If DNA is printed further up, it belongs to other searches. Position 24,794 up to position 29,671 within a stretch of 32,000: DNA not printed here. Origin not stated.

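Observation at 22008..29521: Four-gene co-directional operon (Cap4-nuclease STAND NTPase, TIR, HNH, palm/cyclase-like): candidate undescribed defence system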

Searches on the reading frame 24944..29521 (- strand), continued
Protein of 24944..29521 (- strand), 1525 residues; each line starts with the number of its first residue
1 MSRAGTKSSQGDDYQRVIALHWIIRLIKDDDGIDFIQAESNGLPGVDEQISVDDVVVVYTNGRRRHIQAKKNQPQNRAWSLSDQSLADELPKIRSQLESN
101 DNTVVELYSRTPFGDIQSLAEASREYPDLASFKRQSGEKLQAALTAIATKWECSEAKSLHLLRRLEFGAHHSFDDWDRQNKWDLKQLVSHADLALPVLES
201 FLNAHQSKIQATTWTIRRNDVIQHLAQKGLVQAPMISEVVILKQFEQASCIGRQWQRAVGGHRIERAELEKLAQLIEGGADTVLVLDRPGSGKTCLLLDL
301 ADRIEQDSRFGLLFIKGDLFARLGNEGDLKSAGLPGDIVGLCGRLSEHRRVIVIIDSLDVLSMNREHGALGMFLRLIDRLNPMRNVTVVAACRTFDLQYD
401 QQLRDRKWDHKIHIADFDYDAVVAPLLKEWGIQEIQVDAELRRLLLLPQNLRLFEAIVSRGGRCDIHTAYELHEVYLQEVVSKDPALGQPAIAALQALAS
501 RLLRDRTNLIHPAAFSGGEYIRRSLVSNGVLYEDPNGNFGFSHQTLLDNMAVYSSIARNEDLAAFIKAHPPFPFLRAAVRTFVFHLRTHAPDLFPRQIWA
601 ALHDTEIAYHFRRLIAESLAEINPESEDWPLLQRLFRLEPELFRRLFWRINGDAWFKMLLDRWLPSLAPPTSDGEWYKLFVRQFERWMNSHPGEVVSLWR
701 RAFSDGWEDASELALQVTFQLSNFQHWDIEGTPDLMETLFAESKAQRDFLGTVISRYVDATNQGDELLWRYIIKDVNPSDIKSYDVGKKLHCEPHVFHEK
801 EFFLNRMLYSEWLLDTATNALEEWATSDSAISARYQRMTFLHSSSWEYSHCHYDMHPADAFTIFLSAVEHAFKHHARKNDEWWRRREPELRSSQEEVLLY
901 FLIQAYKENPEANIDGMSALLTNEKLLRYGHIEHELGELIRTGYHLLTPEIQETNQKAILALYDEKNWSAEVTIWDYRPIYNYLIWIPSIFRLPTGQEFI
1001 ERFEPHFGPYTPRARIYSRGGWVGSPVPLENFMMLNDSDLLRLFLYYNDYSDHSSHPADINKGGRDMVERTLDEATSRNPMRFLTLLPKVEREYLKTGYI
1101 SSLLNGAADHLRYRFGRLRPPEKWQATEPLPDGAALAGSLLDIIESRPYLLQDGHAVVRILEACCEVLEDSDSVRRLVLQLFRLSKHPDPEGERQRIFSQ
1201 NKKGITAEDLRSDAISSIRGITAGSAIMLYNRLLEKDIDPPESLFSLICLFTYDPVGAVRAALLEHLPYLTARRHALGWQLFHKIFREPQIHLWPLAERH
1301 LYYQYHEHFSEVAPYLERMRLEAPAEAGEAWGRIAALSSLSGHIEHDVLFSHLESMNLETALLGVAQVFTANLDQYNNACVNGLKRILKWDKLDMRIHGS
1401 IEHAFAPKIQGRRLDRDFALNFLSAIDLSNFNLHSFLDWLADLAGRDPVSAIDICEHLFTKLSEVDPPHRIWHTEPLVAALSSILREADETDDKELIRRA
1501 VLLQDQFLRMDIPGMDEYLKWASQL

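Call 59: search_solved_structures(query=window:24944-29521:-, max_evalue=0.01)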
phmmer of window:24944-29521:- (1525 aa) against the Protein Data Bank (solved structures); distinct sequences matched with E-value up to 0.01: 1.
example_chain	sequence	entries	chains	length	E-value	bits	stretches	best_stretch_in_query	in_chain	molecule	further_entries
9n00_A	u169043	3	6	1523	1.9e-206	691.7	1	1-1522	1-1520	AAA family ATPase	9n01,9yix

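Call 66: search_solved_structures(query=window:24944-29521:-, max_evalue=1e-10, show_alignments=1)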
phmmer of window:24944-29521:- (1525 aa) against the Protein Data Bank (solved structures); distinct sequences matched with E-value up to 1e-10: 1.
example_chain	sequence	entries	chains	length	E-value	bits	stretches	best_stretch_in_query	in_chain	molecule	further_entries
9n00_A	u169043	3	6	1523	1.9e-206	691.7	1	1-1522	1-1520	AAA family ATPase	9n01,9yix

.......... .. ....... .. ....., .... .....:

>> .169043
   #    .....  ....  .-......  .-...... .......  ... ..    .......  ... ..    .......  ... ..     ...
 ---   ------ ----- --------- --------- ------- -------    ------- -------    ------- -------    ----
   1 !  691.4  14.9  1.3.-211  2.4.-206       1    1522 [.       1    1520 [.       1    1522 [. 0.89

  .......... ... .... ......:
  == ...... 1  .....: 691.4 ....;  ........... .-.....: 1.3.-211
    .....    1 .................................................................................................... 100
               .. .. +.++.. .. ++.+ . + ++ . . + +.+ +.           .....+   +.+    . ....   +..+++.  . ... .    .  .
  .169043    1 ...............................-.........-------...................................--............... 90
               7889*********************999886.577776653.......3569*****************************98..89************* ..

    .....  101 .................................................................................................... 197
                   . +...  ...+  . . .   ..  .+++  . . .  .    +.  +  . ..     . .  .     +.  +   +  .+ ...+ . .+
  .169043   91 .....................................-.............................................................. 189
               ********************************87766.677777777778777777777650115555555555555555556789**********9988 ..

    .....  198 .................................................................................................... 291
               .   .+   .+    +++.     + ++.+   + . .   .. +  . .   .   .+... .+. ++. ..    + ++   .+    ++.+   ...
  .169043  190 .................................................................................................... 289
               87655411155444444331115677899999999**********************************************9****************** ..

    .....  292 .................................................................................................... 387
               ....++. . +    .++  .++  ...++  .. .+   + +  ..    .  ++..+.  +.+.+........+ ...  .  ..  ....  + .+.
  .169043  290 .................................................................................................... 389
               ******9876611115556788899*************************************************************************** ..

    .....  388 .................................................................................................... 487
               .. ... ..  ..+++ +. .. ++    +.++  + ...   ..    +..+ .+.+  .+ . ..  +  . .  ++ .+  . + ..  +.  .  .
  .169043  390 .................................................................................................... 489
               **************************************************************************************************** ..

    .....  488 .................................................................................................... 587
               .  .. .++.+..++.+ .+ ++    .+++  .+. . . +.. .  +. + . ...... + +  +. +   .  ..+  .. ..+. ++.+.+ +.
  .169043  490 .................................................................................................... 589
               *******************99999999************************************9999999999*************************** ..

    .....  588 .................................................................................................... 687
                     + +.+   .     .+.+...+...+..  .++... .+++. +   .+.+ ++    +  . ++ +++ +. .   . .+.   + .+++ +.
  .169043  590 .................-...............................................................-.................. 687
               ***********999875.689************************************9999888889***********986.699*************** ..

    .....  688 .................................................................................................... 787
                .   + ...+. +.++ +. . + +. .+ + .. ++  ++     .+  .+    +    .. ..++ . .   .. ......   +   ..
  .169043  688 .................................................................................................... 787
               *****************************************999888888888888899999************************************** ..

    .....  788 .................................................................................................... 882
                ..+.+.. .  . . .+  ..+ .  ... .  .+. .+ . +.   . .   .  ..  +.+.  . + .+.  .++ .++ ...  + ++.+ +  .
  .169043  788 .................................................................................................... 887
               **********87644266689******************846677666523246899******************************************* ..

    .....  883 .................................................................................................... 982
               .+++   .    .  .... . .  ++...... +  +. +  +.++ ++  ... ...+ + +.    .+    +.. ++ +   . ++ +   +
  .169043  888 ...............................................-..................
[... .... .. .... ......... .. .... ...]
